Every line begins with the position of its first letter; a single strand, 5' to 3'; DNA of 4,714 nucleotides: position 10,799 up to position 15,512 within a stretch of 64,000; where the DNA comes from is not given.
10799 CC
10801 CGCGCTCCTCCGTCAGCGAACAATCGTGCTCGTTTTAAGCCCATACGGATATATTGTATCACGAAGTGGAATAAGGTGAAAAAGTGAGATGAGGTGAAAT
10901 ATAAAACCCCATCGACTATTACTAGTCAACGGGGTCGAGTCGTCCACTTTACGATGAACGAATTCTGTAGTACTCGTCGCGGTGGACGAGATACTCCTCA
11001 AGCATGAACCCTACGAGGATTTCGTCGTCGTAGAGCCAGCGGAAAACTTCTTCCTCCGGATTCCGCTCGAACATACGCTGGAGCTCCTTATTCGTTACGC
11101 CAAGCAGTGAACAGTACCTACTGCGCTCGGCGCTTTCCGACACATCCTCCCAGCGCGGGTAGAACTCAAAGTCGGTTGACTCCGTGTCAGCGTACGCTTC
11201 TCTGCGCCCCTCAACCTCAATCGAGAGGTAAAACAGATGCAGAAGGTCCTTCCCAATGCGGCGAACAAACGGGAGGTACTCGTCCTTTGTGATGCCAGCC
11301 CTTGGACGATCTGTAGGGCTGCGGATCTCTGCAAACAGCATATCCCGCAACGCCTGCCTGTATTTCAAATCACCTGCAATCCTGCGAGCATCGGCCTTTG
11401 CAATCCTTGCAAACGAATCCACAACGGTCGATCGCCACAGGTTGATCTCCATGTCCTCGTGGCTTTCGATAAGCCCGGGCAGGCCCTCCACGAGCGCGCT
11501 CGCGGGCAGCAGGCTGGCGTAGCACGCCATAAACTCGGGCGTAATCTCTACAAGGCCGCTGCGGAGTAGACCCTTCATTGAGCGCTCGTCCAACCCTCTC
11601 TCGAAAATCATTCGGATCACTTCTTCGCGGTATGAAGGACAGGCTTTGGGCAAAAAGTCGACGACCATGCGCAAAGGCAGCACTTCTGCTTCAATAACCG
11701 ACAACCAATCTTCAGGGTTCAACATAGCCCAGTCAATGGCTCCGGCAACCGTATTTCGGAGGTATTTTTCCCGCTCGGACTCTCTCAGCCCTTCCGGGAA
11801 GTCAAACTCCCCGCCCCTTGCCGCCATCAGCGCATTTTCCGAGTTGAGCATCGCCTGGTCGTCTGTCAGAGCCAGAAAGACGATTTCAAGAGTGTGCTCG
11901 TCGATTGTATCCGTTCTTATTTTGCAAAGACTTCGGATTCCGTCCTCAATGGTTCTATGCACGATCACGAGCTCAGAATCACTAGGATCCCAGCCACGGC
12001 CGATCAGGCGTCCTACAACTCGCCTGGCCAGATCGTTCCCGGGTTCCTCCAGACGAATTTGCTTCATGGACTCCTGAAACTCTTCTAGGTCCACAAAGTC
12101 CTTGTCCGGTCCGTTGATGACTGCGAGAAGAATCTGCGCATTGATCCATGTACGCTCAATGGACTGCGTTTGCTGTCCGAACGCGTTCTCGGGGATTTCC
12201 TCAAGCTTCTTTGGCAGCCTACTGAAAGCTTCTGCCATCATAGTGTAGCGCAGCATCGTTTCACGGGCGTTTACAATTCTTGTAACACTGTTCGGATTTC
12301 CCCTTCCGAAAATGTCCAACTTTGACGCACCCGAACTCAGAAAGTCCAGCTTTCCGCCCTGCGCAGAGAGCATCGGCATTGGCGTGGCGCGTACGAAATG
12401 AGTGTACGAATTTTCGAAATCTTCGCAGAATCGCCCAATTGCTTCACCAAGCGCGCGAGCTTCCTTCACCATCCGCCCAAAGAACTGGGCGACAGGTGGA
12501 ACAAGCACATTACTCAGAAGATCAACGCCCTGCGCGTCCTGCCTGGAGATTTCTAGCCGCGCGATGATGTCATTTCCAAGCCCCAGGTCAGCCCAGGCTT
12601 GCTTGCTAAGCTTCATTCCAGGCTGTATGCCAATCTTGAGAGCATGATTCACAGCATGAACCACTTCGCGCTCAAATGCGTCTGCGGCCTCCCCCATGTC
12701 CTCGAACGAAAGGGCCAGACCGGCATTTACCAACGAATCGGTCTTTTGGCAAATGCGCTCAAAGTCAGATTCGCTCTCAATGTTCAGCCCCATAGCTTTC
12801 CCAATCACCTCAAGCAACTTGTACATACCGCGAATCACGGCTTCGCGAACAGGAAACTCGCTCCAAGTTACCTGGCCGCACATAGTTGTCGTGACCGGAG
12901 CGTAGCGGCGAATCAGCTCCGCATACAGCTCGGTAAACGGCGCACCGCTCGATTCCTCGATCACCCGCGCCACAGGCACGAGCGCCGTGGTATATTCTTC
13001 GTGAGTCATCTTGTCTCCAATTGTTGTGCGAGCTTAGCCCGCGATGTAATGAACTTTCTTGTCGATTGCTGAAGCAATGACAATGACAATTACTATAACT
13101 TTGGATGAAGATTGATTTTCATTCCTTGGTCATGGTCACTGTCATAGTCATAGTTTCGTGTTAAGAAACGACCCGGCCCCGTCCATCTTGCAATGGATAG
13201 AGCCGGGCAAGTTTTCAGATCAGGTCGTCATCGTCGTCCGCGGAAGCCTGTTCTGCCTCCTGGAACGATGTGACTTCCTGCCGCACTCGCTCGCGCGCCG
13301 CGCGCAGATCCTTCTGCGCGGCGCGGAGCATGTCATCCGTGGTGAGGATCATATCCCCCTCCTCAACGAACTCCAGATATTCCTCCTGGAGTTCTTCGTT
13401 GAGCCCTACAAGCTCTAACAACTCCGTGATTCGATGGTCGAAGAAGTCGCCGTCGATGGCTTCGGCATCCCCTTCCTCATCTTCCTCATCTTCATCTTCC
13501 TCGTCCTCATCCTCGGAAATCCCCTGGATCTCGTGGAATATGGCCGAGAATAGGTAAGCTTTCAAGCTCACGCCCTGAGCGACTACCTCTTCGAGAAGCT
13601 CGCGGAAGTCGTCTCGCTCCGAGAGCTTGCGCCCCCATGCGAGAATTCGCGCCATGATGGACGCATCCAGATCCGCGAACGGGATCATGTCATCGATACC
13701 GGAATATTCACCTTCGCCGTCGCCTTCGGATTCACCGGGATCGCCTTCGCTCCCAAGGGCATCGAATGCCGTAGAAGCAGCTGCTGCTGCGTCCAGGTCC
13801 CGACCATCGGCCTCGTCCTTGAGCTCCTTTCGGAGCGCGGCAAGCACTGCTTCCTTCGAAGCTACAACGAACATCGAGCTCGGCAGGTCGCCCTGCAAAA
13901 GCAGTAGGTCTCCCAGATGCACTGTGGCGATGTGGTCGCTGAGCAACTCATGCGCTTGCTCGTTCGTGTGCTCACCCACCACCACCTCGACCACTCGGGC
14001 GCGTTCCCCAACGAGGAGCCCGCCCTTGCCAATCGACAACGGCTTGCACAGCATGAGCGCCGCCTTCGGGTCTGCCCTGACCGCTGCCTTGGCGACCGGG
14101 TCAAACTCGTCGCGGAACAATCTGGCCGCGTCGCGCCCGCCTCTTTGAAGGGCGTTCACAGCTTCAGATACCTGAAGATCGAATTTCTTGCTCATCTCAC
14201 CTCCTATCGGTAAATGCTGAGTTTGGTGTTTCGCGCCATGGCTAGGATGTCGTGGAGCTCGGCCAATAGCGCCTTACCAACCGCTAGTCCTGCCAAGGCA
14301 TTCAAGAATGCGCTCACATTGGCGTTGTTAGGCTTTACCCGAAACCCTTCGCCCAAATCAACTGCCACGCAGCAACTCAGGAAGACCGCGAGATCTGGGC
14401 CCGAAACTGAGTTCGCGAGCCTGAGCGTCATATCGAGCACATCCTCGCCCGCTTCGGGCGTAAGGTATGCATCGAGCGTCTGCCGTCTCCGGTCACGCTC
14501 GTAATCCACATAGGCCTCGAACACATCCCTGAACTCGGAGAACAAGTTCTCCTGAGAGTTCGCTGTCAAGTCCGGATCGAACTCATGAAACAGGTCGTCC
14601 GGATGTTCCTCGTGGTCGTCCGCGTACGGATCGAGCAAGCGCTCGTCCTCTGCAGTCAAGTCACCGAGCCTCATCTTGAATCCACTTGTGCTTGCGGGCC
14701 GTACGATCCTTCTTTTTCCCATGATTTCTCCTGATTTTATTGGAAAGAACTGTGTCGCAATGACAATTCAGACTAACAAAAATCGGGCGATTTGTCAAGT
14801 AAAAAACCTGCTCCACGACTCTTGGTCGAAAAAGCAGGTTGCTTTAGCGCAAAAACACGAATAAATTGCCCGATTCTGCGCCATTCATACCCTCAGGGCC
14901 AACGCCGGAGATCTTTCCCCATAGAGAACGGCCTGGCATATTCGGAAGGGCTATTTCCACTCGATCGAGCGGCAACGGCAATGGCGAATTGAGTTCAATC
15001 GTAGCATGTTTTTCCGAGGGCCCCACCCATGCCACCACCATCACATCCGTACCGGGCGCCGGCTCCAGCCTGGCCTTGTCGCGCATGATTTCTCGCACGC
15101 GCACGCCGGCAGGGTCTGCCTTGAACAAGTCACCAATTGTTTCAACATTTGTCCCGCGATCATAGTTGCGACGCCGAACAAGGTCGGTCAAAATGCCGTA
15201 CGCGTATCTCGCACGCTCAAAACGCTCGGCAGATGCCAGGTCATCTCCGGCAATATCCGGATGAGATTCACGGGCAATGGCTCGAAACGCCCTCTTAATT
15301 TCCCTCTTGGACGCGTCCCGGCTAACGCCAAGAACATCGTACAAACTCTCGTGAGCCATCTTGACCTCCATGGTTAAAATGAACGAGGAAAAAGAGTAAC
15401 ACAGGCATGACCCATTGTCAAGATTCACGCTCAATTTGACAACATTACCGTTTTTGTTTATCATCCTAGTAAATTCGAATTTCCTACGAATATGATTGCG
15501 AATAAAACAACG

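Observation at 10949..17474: GC-rich accessory island between rnhA and recJ: a J-domain protein heads a block of unassignable proteins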

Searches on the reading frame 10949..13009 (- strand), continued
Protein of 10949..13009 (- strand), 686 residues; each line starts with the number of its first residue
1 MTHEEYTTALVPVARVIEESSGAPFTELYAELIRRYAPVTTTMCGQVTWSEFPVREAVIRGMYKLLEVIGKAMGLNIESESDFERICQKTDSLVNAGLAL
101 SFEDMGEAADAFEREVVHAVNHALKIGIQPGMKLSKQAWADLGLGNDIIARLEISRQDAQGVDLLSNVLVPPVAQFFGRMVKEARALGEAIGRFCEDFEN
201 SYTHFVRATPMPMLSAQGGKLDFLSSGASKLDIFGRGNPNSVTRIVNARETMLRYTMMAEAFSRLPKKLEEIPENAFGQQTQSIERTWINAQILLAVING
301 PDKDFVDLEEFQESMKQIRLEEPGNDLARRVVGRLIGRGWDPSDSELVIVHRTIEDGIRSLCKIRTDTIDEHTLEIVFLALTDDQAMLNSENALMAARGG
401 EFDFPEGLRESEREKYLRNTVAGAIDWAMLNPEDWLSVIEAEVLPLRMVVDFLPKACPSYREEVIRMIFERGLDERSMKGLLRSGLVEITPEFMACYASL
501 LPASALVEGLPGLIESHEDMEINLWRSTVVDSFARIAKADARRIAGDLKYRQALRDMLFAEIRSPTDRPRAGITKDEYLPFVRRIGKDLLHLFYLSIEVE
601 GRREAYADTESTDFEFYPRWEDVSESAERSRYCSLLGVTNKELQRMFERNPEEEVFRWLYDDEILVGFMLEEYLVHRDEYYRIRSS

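Call 113: find_encoding_contigs(protein=P0205, flank=8000, max_places=2)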
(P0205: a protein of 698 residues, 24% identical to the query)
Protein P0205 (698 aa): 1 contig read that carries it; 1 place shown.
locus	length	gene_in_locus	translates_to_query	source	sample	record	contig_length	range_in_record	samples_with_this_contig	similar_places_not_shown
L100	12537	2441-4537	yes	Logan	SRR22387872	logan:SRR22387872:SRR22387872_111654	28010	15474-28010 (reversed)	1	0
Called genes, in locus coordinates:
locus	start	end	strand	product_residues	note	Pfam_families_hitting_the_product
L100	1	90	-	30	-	?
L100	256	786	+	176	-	PF00226:DnaJ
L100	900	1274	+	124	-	-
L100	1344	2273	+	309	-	-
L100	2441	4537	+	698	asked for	-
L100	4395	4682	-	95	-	-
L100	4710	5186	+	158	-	-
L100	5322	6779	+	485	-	-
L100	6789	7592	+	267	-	PF02900:LigB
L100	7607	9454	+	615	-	PF17764:PriA_3primeBD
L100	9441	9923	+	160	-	PF01327:Pep_deformylase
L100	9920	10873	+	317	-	PF00551:Formyl_trans_N, PF02911:Formyl_trans_C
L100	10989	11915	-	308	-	PF12799:LRR_4 (faint), PF13516:LRR_6 (faint), PF00560:LRR_1 (faint)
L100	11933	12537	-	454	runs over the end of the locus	-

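Call 126: search_dna_similar(query=window:10949-13009:-, collection=plasmids, mode=protein, max_evalue=0.001)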
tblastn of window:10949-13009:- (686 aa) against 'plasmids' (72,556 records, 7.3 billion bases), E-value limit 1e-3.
No match.

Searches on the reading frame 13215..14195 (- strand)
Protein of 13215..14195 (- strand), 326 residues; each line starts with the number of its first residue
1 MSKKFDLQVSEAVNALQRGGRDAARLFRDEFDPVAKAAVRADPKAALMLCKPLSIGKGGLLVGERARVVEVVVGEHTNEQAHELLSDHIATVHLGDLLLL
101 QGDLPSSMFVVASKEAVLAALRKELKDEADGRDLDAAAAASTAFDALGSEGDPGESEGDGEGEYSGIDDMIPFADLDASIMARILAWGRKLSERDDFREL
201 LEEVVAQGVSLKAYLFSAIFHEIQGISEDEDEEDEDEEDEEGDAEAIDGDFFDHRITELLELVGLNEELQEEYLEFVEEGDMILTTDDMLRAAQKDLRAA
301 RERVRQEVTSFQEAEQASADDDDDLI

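Call 3: search_protein_families(library=pfam, proteins=[window:13215-14195:-], max_evalue=1)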
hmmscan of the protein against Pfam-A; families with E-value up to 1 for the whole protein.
window:13215-14195:- (326 aa): 1 family
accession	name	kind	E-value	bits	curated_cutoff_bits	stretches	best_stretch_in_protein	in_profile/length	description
PF04615.18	Utp14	-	0.37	9.7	30.2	1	193-322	277-394/731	Utp14 protein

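Call 4: search_protein_families(library=ncbifam, proteins=[window:13215-14195:-], max_evalue=1)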
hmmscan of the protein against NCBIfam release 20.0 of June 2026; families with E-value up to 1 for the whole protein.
window:13215-14195:- (326 aa): 0 families

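Call 5: search_protein_families(library=padloc, proteins=[window:13215-14195:-], max_evalue=1)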
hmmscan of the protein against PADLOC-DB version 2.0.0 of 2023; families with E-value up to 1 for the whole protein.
window:13215-14195:- (326 aa): 0 families

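Call 10: search_protein_families(library=phrogs, proteins=[window:13215-14195:-], max_evalue=1)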
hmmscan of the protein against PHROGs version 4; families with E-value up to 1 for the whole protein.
window:13215-14195:- (326 aa): 0 families

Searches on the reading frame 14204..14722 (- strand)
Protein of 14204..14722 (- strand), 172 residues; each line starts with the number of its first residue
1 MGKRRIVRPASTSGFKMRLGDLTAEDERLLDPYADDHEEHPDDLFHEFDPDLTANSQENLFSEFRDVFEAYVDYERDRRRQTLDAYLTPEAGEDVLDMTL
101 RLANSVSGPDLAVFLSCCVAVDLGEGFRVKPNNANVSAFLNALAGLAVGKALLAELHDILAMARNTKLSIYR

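Call 3: search_protein_families(library=pfam, proteins=[window:14204-14722:-], max_evalue=1)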
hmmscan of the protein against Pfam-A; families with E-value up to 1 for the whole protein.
window:14204-14722:- (172 aa): 0 families

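Call 4: search_protein_families(library=ncbifam, proteins=[window:14204-14722:-], max_evalue=1)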
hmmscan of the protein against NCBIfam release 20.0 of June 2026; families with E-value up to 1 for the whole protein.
window:14204-14722:- (172 aa): 0 families

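Call 5: search_protein_families(library=padloc, proteins=[window:14204-14722:-], max_evalue=1)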
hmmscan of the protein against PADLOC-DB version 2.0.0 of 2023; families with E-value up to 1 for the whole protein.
window:14204-14722:- (172 aa): 2 families
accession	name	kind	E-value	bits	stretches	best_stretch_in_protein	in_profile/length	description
PDLC04378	PDC-M05B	-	0.0077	14.5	1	113-167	59-113/153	-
PDLC01612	Csm2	-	0.048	12.8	1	33-76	55-98/101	CAS-III-A; effector_SS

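Call 10: search_protein_families(library=phrogs, proteins=[window:14204-14722:-], max_evalue=1)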
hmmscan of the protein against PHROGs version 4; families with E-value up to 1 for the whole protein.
window:14204-14722:- (172 aa): 1 family
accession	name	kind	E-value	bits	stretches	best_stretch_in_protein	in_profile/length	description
phrog_13918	-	unknown function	0.22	12.6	1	101-159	34-96/108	-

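Call 101: search_protein_families(library=pfam, alignment_id=A7, max_evalue=0.1)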
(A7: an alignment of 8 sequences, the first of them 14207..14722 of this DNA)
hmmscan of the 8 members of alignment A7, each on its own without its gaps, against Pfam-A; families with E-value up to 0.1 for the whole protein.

A. member 1, window:14207-14722:- (172 aa): 0 families

B. families by the number of members that match (of 8 scanned): 1 family
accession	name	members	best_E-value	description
PF08812.16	YtxC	1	0.014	YtxC-like family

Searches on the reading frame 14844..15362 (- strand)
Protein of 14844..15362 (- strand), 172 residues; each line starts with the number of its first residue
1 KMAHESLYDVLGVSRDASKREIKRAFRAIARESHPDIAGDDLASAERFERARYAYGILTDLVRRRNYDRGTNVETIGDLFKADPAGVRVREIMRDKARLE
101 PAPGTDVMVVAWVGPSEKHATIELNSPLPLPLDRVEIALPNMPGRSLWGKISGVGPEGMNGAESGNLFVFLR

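Call 3: search_protein_families(library=pfam, proteins=[window:14844-15362:-], max_evalue=1)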
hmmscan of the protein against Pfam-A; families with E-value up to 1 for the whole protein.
window:14844-15362:- (172 aa): 1 family
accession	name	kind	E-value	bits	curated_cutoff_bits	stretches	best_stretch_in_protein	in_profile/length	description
PF00226.36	DnaJ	-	7.1e-18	64.9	27.8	1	7-68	2-63/63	DnaJ domain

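Call 4: search_protein_families(library=ncbifam, proteins=[window:14844-15362:-], max_evalue=1)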
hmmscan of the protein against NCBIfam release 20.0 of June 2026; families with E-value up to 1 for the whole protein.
window:14844-15362:- (172 aa): 13 families
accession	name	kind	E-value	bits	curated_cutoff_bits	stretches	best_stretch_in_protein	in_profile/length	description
TIGR02349.1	DnaJ_bact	equivalog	1e-19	71.2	377.2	1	8-73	3-68/354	molecular chaperone DnaJ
NF008035.0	PRK10767.1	subfamily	1.2e-17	64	338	1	2-69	1-68/374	molecular chaperone DnaJ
NF010872.0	PRK14279.1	equivalog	3.2e-17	62.7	556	1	5-73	9-77/394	molecular chaperone DnaJ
NF010871.0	PRK14278.1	equivalog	4.6e-16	58.7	502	1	7-71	5-68/378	molecular chaperone DnaJ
NF010894.0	PRK14301.1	equivalog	2e-14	53.4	548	1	2-70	1-69/373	chaperone protein DnaJ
NF010892.0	PRK14299.1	equivalog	2.8e-14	53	392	1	2-77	1-76/291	chaperone protein DnaJ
NF037946.1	terminal_TopJ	equivalog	3.5e-14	52.3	300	1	8-69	8-68/810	terminal organelle assembly protein TopJ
NF010885.0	PRK14292.1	equivalog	3e-13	49.5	585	1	7-77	4-73/371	chaperone protein DnaJ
NF010874.0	PRK14281.1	equivalog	1e-11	44.6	619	1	6-69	4-67/397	chaperone protein DnaJ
TIGR03835.1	termin_org_DnaJ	equivalog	1.4e-10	40.3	512.25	1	8-69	5-65/871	terminal organelle assembly protein TopJ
NF007618.0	PRK10266.1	equivalog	1.1e-08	35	403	1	5-69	4-67/306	curved DNA-binding protein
NF050028.1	CldAdptActJ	equivalog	3.3e-05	24.3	150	1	8-69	5-71/93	cold adaptation protein ActJcold adaptation protein ActJ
NF006948.0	PRK09430.1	equivalog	4.1e-05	23.3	162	1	6-36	201-231/267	co-chaperone DjlA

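Call 5: search_protein_families(library=padloc, proteins=[window:14844-15362:-], max_evalue=1)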
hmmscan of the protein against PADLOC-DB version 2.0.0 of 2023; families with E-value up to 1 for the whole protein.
window:14844-15362:- (172 aa): 0 families

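Call 10: search_protein_families(library=phrogs, proteins=[window:14844-15362:-], max_evalue=1)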
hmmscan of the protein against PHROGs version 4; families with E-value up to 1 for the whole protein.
window:14844-15362:- (172 aa): 8 families
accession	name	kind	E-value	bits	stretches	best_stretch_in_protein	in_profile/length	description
phrog_14336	-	unknown function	1.1e-16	62.1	1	4-74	3-72/363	-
phrog_2778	-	unknown function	3.7e-09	37.7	1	6-71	36-99/239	-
phrog_11153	-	unknown function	3e-07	31.4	1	7-70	7-69/337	-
phrog_9210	-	unknown function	6.9e-07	30.1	1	4-53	148-197/204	-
phrog_31004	-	unknown function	0.00022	22.6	1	8-59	4-55/156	-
phrog_13942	-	unknown function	0.0015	18.9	1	2-58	12-64/336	-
phrog_15863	-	unknown function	0.051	13.9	1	19-69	156-208/312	-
phrog_7739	-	unknown function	0.14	11.4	1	1-59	5-59/565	-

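Call 73: search_solved_structures(query=A6, max_evalue=0.001, show_alignments=2)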
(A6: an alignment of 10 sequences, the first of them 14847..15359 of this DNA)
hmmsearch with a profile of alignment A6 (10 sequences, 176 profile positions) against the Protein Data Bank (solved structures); distinct sequences matched with E-value up to 0.001: 70 (the best 60 are shown).
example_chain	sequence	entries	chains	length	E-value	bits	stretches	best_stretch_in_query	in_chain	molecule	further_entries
6psi_A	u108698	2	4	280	4e-28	101.4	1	2-69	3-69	Chaperone protein DnaJ 2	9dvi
4j80_A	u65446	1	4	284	1.3e-26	96.6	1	2-69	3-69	Chaperone protein DnaJ 2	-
3lz8_A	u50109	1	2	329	1.6e-26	96.2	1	1-69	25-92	Putative chaperone DnaJ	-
5nro_B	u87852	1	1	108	3.1e-26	95.3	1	1-69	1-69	Chaperone protein DnaJ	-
1bqz_A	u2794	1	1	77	9.8e-26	93.7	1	3-69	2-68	DNAJ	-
9dyv_A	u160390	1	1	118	1.3e-25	93.3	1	2-69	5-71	Chaperone protein DnaJ 2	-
6jzb_A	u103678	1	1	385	1.8e-25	92.8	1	4-69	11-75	Chaperone protein DnaJ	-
1bq0_A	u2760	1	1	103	1.9e-25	92.7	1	3-69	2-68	DNAJ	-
1xbl_A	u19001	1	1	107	2.1e-25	92.6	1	3-69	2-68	DNAJ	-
4j7z_A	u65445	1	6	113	2.5e-25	92.4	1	3-69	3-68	Chaperone protein DnaJ 2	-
6iws_A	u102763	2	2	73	4e-25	91.7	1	2-68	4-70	DnaJ homolog subfamily A member 3, mitochondrial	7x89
2dn9_A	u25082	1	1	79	6.8e-25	90.9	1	5-69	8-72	DnaJ homolog subfamily A member 3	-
2dmx_A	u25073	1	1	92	7.7e-25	90.8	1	3-69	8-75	DnaJ homolog subfamily B member 8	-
2ej7_A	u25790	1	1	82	2e-24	89.4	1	4-71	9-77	HCG3 gene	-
6u3r_A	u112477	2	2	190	4.2e-24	88.4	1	4-69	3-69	DnaJ homolog subfamily B member 6,DnaJ homolog subfamily B member 6 | DnaJ homolog subfamily B member 6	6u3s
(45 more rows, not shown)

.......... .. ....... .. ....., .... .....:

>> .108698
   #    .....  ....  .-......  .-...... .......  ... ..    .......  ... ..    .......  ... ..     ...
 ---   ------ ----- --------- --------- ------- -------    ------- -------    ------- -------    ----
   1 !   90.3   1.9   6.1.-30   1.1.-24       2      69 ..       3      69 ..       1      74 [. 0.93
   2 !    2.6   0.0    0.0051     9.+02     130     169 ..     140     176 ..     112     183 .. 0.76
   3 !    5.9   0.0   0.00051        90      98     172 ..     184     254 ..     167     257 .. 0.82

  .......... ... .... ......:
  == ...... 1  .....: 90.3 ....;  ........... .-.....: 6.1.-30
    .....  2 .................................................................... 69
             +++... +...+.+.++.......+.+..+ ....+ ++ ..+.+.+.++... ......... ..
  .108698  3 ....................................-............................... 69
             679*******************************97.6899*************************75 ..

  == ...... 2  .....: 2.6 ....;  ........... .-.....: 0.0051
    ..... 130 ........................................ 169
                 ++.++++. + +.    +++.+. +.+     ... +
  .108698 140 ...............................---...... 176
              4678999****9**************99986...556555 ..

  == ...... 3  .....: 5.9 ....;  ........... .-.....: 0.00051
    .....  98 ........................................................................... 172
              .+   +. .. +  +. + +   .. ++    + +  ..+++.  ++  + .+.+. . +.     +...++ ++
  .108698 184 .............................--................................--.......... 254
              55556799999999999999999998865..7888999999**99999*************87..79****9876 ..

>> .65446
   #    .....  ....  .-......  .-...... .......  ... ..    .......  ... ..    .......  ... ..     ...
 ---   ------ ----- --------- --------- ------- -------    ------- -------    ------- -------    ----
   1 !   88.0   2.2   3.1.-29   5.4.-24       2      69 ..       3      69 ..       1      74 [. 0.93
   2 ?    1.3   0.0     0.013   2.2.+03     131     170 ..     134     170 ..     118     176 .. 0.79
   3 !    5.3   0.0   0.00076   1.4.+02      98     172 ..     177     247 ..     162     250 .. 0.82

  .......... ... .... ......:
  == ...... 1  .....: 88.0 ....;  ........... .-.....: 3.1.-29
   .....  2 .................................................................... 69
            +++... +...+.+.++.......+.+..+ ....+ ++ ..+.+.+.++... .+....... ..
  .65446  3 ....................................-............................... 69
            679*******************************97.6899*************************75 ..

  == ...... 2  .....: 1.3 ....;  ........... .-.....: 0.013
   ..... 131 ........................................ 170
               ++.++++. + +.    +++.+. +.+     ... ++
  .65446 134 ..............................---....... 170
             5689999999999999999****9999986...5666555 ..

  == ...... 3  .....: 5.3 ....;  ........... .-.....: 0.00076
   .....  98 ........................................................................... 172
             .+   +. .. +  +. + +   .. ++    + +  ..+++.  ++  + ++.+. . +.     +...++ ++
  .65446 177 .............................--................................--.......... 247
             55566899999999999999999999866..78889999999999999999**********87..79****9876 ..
